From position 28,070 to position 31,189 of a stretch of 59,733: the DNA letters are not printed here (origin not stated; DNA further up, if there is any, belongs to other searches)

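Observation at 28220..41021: Candidate protease-associated TonB-dependent import locus with a redox module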

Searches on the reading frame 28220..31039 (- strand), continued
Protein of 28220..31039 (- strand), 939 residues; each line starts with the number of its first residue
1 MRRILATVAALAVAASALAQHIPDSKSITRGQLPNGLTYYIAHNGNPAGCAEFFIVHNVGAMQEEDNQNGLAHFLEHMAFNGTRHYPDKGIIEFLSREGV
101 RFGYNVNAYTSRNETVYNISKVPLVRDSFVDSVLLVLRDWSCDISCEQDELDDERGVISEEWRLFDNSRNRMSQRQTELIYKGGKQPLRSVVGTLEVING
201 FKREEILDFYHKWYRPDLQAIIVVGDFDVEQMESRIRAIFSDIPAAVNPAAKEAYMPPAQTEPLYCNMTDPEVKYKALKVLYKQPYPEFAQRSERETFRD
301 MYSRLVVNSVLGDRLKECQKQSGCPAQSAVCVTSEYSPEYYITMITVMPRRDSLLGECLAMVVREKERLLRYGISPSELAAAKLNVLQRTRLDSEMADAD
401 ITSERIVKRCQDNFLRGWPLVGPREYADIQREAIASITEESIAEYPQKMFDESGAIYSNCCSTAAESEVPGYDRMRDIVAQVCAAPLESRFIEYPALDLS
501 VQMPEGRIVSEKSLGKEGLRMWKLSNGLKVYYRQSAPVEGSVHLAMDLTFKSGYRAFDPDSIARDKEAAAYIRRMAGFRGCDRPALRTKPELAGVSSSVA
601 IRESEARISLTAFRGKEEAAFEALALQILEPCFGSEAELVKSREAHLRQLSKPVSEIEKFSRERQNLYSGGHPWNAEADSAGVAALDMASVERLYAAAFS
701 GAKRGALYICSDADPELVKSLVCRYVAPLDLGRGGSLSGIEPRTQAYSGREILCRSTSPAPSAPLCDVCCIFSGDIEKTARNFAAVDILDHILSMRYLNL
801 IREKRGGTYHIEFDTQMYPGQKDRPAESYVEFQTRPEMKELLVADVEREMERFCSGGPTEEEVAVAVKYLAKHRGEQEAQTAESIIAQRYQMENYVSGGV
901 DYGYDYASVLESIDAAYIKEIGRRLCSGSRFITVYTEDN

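Call 24: find_encoding_contigs(protein=P0112, flank=10000, max_places=3)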
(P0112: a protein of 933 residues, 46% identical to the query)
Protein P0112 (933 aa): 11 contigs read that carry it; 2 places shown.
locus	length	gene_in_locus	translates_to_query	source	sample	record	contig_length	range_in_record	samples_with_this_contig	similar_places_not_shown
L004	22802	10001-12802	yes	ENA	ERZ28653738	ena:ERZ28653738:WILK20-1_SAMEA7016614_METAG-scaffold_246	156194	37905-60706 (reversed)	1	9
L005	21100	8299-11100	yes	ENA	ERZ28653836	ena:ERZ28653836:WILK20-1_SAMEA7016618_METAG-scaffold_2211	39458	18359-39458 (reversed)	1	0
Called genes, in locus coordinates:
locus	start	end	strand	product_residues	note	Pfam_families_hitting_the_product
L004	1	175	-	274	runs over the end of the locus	PF00181:Ribosomal_L2_N, PF03947:Ribosomal_L2_C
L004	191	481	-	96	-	PF00276:Ribosomal_L23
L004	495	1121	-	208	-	PF00573:Ribosomal_L4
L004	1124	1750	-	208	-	PF00297:Ribosomal_L3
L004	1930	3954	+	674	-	PF00037:Fer4 (faint), PF12801:Fer4_5, PF13237:Fer4_10 (faint)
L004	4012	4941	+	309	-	PF13620:CarboxypepD_reg, PF13715:CarbopepD_reg_2, PF07715:Plug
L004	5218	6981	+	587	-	PF00593:TonB_dep_Rec_b-barrel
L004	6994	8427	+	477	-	-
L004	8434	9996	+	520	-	PF21012:DUF6850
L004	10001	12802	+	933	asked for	PF00675:Peptidase_M16, PF05193:Peptidase_M16_C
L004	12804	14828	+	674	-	PF10459:Peptidase_S46, PF00089:Trypsin (faint), PF13365:Trypsin_2 (faint)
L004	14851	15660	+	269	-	PF19293:CdaA_N, PF02457:DAC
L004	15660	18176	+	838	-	PF00488:MutS_V, PF01713:Smr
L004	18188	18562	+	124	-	PF08378:NERD (weak), PF02021:UPF0102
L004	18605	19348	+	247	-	PF00483:NTP_transferase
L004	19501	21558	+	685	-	PF00696:AA_kinase, PF03447:NAD_binding_3, PF00742:Homoserine_dh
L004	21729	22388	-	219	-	PF01113:DapB_N, PF05173:DapB_C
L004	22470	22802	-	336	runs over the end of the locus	PF01546:Peptidase_M20, PF07687:M20_dimer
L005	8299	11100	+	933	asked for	PF00675:Peptidase_M16, PF05193:Peptidase_M16_C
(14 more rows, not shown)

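Call 25: find_encoding_contigs(protein=P0108, flank=10000, max_places=2)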
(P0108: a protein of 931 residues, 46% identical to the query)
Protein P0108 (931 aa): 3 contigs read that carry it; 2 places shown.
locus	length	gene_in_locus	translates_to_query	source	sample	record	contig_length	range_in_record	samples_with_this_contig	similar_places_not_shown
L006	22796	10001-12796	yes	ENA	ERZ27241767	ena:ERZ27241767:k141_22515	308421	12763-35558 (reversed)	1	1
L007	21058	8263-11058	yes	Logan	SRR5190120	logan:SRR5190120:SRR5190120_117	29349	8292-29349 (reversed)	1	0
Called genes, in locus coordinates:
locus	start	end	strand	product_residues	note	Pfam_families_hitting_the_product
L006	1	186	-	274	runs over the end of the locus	PF00181:Ribosomal_L2_N, PF03947:Ribosomal_L2_C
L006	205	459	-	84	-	PF00276:Ribosomal_L23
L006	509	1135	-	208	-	PF00573:Ribosomal_L4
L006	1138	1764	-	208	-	PF00297:Ribosomal_L3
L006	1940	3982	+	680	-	PF12801:Fer4_5, PF00037:Fer4 (faint), PF13237:Fer4_10 (faint)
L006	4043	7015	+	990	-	PF13620:CarboxypepD_reg, PF13715:CarbopepD_reg_2, PF07715:Plug, PF00593:TonB_dep_Rec_b-barrel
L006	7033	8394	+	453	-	PF16215:DUF4876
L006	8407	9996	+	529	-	PF21012:DUF6850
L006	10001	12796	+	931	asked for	PF00675:Peptidase_M16, PF05193:Peptidase_M16_C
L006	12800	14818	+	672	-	PF10459:Peptidase_S46, PF00089:Trypsin (faint), PF13365:Trypsin_2 (faint)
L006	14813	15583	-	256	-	PF00483:NTP_transferase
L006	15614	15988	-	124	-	PF08378:NERD (weak), PF02021:UPF0102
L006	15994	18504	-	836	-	PF00488:MutS_V, PF01713:Smr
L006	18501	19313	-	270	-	PF19293:CdaA_N, PF02457:DAC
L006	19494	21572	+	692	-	PF00696:AA_kinase, PF00742:Homoserine_dh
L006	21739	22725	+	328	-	PF01118:Semialdhyde_dh, PF02774:Semialdhyde_dhC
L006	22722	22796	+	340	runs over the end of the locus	PF01546:Peptidase_M20, PF07687:M20_dimer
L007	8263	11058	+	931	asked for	PF00675:Peptidase_M16, PF05193:Peptidase_M16_C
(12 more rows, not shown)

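Call 26: find_encoding_contigs(protein=P0055, flank=10000, max_places=2)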
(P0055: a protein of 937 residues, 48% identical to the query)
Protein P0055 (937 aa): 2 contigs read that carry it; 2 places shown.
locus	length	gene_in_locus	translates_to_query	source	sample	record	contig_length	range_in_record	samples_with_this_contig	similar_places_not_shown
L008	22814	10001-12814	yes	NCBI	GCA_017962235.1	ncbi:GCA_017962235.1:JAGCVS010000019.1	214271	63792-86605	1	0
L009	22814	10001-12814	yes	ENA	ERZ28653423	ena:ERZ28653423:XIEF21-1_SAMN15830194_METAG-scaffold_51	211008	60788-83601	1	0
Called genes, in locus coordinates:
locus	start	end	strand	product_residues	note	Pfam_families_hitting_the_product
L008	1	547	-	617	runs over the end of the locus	-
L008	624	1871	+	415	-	PF00328:His_Phos_2 (faint)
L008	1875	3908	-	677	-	PF12801:Fer4_5 (weak), PF12838:Fer4_7 (faint), PF12801:Fer4_5 (weak), PF13187:Fer4_9 (weak), PF13237:Fer4_10 (weak)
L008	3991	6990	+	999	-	PF13620:CarboxypepD_reg, PF13715:CarbopepD_reg_2, PF07715:Plug, PF00593:TonB_dep_Rec_b-barrel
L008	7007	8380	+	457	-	-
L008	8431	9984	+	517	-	PF21012:DUF6850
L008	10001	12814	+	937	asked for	PF00675:Peptidase_M16, PF05193:Peptidase_M16_C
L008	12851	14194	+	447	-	PF04087:DUF389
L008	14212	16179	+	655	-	PF14508:GH97_N, PF10566:Glyco_hydro_97, PF14509:GH97_C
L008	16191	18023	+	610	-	PF13320:GH123_cat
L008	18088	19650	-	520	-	PF16378:DUF4988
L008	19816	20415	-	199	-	PF01327:Pep_deformylase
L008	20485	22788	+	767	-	PF13320:GH123_cat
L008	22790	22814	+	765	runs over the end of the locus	PF13320:GH123_cat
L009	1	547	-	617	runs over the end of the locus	-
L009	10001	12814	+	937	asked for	PF00675:Peptidase_M16, PF05193:Peptidase_M16_C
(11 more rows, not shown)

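Call 81: find_encoding_contigs(protein=P0001, flank=3000, max_places=2)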
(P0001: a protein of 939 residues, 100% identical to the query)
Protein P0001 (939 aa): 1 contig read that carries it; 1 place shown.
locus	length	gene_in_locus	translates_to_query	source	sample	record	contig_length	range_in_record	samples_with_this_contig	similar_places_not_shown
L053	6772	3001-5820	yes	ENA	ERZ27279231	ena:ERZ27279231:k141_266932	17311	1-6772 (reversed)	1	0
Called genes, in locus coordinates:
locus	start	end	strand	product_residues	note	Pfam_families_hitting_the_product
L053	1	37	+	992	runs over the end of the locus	PF13620:CarboxypepD_reg, PF13715:CarbopepD_reg_2, PF07715:Plug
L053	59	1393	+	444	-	PF16215:DUF4876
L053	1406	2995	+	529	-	PF21012:DUF6850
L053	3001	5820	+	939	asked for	PF00675:Peptidase_M16, PF05193:Peptidase_M16_C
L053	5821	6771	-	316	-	?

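Call 99: search_protein_families(library=pfam, alignment_id=A5, max_evalue=0.00001)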
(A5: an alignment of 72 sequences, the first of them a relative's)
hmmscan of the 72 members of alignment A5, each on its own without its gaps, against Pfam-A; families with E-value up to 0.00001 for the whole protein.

A. member 1, L002:53-361:+ (102 aa): 0 families

B. families by the number of members that match (of 72 scanned): 69 families (the first 25 are shown)
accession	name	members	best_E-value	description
PF01327.26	Pep_deformylase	5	1.5e-45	Polypeptide deformylase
PF00155.27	Aminotran_1_2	3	3.7e-44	Aminotransferase class I and II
PF12541.14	DUF3737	2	3.7e-121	Protein of unknown function (DUF3737)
PF16125.10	DUF4837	2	1.1e-88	Domain of unknown function (DUF4837)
PF03009.23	GDPD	2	9.1e-23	Glycerophosphoryl diester phosphodiesterase family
PF02021.23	UPF0102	2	4.6e-21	Uncharacterised protein family UPF0102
PF00483.29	NTP_transferase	2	1.4e-19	Nucleotidyl transferase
PF00326.27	Peptidase_S9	2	2.3e-15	Prolyl oligopeptidase family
PF04389.22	Peptidase_M28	2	8.4e-15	Peptidase family M28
PF10566.15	Glyco_hydro_97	1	1.1e-95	Glycoside hydrolase 97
PF00916.26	Sulfate_transp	1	7.6e-90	Sulfate permease family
PF00501.34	AMP-binding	1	1.4e-79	AMP-binding enzyme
PF00573.27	Ribosomal_L4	1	3.9e-62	Ribosomal protein L4/L1 family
PF07719.23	TPR_2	1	6.3e-58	Tetratricopeptide repeat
PF02163.28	Peptidase_M50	1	1.8e-55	Peptidase family M50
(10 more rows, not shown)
